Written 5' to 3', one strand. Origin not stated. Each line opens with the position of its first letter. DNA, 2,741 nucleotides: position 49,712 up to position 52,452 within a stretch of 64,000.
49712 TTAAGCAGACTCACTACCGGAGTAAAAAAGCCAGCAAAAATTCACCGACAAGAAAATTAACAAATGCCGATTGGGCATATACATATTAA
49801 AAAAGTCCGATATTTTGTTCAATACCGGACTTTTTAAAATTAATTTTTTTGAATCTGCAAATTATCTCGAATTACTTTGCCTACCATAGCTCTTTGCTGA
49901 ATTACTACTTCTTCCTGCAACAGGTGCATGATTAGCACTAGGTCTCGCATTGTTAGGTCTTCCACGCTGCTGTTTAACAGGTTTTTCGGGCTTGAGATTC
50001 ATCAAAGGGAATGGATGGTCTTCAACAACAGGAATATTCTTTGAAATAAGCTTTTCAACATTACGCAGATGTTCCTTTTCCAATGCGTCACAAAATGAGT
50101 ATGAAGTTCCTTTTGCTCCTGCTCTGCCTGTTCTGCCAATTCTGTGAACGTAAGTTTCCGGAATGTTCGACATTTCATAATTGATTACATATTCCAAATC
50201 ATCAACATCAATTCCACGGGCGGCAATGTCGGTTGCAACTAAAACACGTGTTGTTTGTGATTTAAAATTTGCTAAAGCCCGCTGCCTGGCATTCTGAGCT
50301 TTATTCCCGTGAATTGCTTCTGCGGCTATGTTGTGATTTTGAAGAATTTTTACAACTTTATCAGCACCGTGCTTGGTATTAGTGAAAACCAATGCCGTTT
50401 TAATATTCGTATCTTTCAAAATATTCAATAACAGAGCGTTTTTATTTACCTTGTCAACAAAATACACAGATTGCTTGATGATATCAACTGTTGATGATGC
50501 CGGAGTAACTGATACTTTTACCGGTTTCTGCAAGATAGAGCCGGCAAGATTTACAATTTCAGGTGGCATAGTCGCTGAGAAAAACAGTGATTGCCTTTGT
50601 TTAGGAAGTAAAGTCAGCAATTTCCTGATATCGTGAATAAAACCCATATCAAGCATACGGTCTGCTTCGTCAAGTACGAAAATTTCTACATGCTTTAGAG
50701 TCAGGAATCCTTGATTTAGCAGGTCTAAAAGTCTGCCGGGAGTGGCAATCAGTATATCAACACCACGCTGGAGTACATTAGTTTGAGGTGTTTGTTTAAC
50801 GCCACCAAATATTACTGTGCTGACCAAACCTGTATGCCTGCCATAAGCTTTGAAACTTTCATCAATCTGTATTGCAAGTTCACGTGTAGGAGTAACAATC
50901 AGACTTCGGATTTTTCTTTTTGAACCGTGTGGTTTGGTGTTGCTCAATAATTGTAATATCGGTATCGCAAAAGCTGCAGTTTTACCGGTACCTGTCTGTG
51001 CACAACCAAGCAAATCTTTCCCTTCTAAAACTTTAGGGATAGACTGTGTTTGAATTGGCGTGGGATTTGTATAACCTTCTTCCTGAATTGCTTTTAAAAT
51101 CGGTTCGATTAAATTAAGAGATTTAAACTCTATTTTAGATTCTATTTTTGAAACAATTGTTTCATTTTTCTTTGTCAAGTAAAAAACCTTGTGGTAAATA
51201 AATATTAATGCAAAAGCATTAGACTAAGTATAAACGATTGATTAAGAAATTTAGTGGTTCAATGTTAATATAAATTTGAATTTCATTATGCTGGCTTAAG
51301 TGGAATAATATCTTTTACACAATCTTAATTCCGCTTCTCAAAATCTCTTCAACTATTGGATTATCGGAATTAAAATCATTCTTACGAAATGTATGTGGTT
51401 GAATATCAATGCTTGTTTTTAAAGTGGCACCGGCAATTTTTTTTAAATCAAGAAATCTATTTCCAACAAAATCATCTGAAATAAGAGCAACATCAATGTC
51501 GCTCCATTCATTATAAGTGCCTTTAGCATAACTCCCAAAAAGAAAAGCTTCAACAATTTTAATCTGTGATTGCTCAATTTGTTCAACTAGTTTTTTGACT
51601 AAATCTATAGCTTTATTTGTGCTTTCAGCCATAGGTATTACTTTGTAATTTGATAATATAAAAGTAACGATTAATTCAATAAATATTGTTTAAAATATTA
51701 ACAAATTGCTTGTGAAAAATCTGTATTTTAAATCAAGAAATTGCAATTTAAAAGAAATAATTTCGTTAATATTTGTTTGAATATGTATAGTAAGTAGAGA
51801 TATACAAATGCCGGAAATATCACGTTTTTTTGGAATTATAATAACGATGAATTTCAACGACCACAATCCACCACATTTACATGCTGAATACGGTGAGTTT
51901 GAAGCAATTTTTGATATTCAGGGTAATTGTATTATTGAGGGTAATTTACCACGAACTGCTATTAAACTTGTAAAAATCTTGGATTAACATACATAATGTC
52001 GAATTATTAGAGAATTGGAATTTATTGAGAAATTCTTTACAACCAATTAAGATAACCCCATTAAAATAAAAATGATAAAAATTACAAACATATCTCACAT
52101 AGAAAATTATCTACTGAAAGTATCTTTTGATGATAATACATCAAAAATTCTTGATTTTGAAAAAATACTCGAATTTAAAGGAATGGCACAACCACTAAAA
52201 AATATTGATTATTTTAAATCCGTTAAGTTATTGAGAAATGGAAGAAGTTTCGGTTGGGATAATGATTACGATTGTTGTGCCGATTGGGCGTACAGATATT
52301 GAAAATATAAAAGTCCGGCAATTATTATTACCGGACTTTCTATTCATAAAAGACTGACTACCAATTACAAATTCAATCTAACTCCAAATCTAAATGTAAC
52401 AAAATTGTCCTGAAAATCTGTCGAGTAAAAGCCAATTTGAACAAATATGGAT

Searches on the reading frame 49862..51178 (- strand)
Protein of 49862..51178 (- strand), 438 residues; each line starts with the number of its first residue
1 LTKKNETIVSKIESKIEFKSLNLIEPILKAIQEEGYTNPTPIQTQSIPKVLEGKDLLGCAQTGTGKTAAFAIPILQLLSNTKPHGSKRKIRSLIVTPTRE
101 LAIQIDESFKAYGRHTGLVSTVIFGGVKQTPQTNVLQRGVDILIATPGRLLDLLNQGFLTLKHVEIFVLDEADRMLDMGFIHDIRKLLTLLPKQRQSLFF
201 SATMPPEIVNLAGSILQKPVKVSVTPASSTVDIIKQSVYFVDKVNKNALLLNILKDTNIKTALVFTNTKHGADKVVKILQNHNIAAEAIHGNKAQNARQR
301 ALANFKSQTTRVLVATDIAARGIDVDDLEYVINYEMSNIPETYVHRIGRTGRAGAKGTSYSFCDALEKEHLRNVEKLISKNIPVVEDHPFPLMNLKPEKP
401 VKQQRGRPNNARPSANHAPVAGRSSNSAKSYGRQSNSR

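Call 13: find_encoding_contigs(protein=window:49862-51178:-, flank=6000, max_places=8)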
Protein window:49862-51178:- (438 aa): no gene with exactly this product is on record in the collection.

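Call 25: find_homologous_proteins(query=window:49862-51178:-, max_evalue=1e-100)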
Query window:49862-51178:- (438 aa): 8000 proteins with E <= 1e-100 among 8000 candidates; the best 120 are listed.
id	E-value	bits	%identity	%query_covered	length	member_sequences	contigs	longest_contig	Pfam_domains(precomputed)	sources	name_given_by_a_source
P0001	1.3e-264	895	95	99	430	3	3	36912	PF00270.36,PF00271.38,PF04851.22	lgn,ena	-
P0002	3.0e-239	812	90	93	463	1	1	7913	PF00270.36,PF00271.38,PF04851.22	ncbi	-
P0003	7.8e-235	797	88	95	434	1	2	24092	PF00270.36,PF00271.38,PF04851.22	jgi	jgi:ATP-dependent RNA helicase RhlE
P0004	2.5e-227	773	82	100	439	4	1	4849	PF00270.36,PF00271.38,PF04851.22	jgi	-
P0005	2.4e-217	740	78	100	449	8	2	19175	PF00270.36,PF00271.38,PF04851.22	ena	-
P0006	1.5e-205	701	77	96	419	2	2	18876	PF00270.36,PF00271.38,PF04851.22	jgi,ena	-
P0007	3.2e-205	700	75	97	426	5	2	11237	PF00270.36,PF00271.38,PF04851.22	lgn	-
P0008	4.0e-205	700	77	97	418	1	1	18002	PF00270.36,PF00271.38,PF04851.22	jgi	-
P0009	1.0e-204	698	77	96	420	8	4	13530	PF00270.36,PF00271.38,PF04851.22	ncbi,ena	-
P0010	1.2e-204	698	76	97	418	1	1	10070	PF00270.36,PF00271.38,PF04851.22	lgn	-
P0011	2.4e-204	697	74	97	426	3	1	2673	PF00270.36,PF00271.38,PF04851.22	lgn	-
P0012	2.5e-204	697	77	96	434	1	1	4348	PF00270.36,PF00271.38,PF04851.22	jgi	jgi:ATP-dependent RNA helicase RhlE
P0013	2.9e-204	697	78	92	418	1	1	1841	PF00270.36,PF00271.38,PF04851.22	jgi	jgi:ATP-dependent RNA helicase RhlE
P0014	3.2e-204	697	76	96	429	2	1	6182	PF00270.36,PF00271.38,PF04851.22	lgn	-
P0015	3.8e-204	696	76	96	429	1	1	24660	PF00270.36,PF00271.38,PF04851.22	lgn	-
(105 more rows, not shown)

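Call 26: find_encoding_contigs(protein=P0001, flank=10000, max_places=4)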
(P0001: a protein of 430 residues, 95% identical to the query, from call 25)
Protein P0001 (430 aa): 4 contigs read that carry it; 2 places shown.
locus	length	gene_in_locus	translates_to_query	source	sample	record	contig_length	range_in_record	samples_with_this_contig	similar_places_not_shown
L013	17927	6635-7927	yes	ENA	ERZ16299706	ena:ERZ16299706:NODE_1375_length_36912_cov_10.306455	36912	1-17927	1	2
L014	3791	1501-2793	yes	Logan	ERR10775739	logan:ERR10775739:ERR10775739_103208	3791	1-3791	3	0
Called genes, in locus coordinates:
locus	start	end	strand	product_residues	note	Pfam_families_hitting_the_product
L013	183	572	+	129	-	PF05168:HEPN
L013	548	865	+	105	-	PF01909:NTP_transf_2, PF18765:Polbeta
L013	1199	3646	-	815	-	-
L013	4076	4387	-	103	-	PF01909:NTP_transf_2, PF18765:Polbeta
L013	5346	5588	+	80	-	-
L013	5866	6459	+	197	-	-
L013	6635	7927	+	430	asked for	PF00270:DEAD, PF04851:ResIII (weak), PF00271:Helicase_C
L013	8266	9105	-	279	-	PF02498:Bro-N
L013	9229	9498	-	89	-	PF10387:DUF2442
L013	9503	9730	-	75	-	PF13711:DUF4160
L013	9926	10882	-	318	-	-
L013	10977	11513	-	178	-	PF01558:POR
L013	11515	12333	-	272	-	PF02775:TPP_enzyme_C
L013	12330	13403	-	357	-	PF01855:POR_N, PF17147:PFOR_II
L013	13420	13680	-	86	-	PF12797:Fer4_2 (weak), PF00037:Fer4 (weak), PF12837:Fer4_6 (faint), PF13237:Fer4_10, PF13459:Fer4_15 (faint), PF14697:Fer4_21, PF12838:Fer4_7, PF13187:Fer4_9 (weak), +2 more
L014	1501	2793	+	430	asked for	PF00270:DEAD, PF04851:ResIII (weak), PF00271:Helicase_C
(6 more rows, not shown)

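Call 27: find_encoding_contigs(protein=P0002, flank=10000, max_places=3)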
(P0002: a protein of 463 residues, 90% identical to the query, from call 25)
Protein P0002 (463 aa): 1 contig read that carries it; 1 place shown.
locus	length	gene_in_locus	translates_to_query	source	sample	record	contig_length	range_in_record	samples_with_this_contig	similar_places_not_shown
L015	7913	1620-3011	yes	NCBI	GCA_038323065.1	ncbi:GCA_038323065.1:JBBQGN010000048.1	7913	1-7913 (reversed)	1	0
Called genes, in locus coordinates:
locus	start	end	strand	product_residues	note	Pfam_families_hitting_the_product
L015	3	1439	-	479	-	?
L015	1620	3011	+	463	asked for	PF00270:DEAD, PF04851:ResIII (faint), PF00271:Helicase_C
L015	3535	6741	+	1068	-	PF13927:Ig_3 (faint), PF07679:I-set (faint), PF18962:Por_Secre_tail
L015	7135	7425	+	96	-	-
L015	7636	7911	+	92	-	?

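Call 28: find_encoding_contigs(protein=P0003, flank=10000, max_places=3)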
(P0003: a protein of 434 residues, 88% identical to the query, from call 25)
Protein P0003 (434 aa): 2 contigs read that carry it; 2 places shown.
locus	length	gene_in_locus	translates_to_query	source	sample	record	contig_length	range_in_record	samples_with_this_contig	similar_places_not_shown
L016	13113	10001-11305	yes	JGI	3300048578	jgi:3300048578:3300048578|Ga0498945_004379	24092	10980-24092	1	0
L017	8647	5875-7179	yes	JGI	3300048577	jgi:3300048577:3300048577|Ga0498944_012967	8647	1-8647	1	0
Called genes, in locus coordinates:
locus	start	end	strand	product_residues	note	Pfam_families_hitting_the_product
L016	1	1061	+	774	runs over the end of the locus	PF13620:CarboxypepD_reg, PF13715:CarbopepD_reg_2, PF07715:Plug, PF00593:TonB_dep_Rec_b-barrel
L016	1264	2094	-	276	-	PF00877:NLPC_P60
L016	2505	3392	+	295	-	PF01464:SLT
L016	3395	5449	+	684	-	PF13328:HD_4, PF04607:RelA_SpoT, PF02824:TGS, PF28438:RelA_RIS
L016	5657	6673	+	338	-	PF00296:Bac_luciferase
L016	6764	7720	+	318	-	-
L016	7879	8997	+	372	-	PF00180:Iso_dh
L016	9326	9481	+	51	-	-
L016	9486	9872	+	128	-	-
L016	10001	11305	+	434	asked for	PF04851:ResIII (weak), PF00270:DEAD, PF00271:Helicase_C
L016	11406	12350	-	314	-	PF05368:NmrA, PF13460:NAD_binding_10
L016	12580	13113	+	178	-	?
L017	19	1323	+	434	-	PF04607:RelA_SpoT, PF02824:TGS, PF28438:RelA_RIS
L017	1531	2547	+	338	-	PF00296:Bac_luciferase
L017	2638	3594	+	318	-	-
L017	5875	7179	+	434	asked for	PF04851:ResIII (weak), PF00270:DEAD, PF00271:Helicase_C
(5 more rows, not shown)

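Call 62: find_encoding_contigs(protein=P0005, flank=10000, max_places=10)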
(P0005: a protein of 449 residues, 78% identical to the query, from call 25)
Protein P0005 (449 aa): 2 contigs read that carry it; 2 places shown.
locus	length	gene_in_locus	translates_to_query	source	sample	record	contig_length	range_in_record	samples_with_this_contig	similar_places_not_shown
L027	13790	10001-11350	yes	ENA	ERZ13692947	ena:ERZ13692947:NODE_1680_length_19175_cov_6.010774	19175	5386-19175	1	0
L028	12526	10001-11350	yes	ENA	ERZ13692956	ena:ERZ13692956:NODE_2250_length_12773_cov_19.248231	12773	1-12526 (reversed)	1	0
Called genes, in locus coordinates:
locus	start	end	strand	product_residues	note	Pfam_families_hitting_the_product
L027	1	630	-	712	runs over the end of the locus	PF00107:ADH_zinc_N, PF01408:GFO_IDH_MocA, PF02894:GFO_IDH_MocA_C (weak), PF22725:GFO_IDH_MocA_C3 (weak)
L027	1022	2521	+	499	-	PF03853:YjeF_N, PF01256:Carb_kinase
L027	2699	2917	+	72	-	PF04892:VanZ-LLP1 (weak)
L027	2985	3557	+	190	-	PF13576:Pentapeptide_3 (faint), PF23894:LD_SV2 (faint), PF00805:Pentapeptide (weak), PF13599:Pentapeptide_4, PF00805:Pentapeptide (weak)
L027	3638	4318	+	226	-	-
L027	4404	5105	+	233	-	-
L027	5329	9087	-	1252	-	PF12969:DUF3857 (faint), PF01841:Transglut_core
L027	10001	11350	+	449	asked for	PF00270:DEAD, PF04851:ResIII (faint), PF00271:Helicase_C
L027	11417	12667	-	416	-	PF01566:Nramp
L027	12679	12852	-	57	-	-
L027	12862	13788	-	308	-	?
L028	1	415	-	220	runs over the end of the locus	?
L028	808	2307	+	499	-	PF03853:YjeF_N, PF01256:Carb_kinase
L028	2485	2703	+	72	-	PF04892:VanZ-LLP1 (weak)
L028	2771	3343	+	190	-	PF13576:Pentapeptide_3 (faint), PF23894:LD_SV2 (faint), PF00805:Pentapeptide (weak), PF13599:Pentapeptide_4, PF00805:Pentapeptide (weak)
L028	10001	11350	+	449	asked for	PF00270:DEAD, PF04851:ResIII (faint), PF00271:Helicase_C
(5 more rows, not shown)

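Call 63: find_encoding_contigs(protein=P0004, flank=10000, max_places=10)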
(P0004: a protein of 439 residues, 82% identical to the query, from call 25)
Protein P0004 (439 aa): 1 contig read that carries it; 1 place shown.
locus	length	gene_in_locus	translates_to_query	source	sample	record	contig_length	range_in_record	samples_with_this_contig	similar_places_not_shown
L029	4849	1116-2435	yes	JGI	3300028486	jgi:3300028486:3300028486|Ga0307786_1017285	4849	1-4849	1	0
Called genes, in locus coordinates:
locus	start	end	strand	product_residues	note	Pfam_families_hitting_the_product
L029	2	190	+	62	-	?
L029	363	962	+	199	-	PF00551:Formyl_trans_N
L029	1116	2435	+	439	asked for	PF04851:ResIII (weak), PF00270:DEAD, PF00271:Helicase_C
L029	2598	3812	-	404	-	PF01136:Peptidase_U32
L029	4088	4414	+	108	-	-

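Call 80: find_encoding_contigs(protein=window:49862-51133:-, flank=10000, max_places=10)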
Protein window:49862-51133:- (423 aa): no gene with exactly this product is on record in the collection.

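Call 82: find_encoding_contigs(protein=window:49865-51133:-, flank=10000, max_places=10)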
Protein seq(423 aa) (423 aa): 1 contig read that carries it; 1 place shown.
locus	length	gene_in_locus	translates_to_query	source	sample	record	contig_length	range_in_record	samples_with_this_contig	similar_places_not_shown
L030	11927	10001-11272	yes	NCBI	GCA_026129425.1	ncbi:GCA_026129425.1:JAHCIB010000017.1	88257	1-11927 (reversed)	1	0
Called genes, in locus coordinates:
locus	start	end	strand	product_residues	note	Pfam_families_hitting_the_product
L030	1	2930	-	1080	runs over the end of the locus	PF02310:B12-binding, PF03308:MeaB, PF01642:MM_CoA_mutase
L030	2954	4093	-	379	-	PF02771:Acyl-CoA_dh_N, PF02770:Acyl-CoA_dh_M, PF00441:Acyl-CoA_dh_1, PF08028:Acyl-CoA_dh_2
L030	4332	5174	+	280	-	-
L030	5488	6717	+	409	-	PF14870:PSII_BNR (faint), PF15902:Sortilin-Vps10, PF18962:Por_Secre_tail (weak)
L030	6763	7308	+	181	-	-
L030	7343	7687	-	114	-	PF02452:PemK_toxin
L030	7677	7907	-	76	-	-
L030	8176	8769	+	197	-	-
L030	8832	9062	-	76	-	-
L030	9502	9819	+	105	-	PF01909:NTP_transf_2, PF18765:Polbeta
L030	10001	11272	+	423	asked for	PF00270:DEAD, PF04851:ResIII (weak), PF00271:Helicase_C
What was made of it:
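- Tried and rejected: The annotated 423-aa helicase returned only the second assembly of the same strain (call 82).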

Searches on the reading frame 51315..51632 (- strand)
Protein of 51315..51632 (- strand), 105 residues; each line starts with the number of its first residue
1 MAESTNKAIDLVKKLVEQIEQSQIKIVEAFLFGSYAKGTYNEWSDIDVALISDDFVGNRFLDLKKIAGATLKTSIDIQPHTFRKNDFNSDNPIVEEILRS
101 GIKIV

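Call 36: search_protein_families(library=pfam, proteins=[window:51315-51632:-], max_evalue=0.001)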
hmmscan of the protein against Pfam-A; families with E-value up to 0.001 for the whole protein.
window:51315-51632:- (105 aa): 3 families
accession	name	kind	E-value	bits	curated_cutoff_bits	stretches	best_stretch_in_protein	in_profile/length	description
PF01909.29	NTP_transf_2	-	1.1e-12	48.6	21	1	13-91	2-80/93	Nucleotidyltransferase domain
PF18765.7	Polbeta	-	1.4e-10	41.7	26.9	1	17-104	4-87/93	Polymerase beta, Nucleotidyltransferase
PF22600.2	MTPAP-like_central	-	0.00034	21.2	27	1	4-54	17-67/139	Poly(A) RNA polymerase, mitochondrial-like, central palm domain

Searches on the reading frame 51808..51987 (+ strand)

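Call 36: search_protein_families(library=pfam, proteins=[window:51808-51987:+], max_evalue=0.001)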
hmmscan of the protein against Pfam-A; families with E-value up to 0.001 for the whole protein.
window:51808-51987:+ (59 aa): 1 family
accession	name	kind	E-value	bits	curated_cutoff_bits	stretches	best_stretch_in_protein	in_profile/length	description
PF13711.11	DUF4160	-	5.8e-14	52.5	23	1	9-56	1-50/65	Domain of unknown function (DUF4160)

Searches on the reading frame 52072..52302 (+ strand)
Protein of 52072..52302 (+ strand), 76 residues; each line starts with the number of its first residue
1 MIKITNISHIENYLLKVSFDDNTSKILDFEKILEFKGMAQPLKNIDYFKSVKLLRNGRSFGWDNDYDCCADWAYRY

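Call 36: search_protein_families(library=pfam, proteins=[window:52072-52302:+], max_evalue=0.001)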
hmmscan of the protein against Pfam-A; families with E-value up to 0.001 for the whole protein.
window:52072-52302:+ (76 aa): 1 family
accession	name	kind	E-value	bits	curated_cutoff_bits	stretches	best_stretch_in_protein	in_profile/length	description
PF10387.14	DUF2442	-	4.3e-05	24.1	23.9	1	4-71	1-64/72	Protein of unknown function (DUF2442)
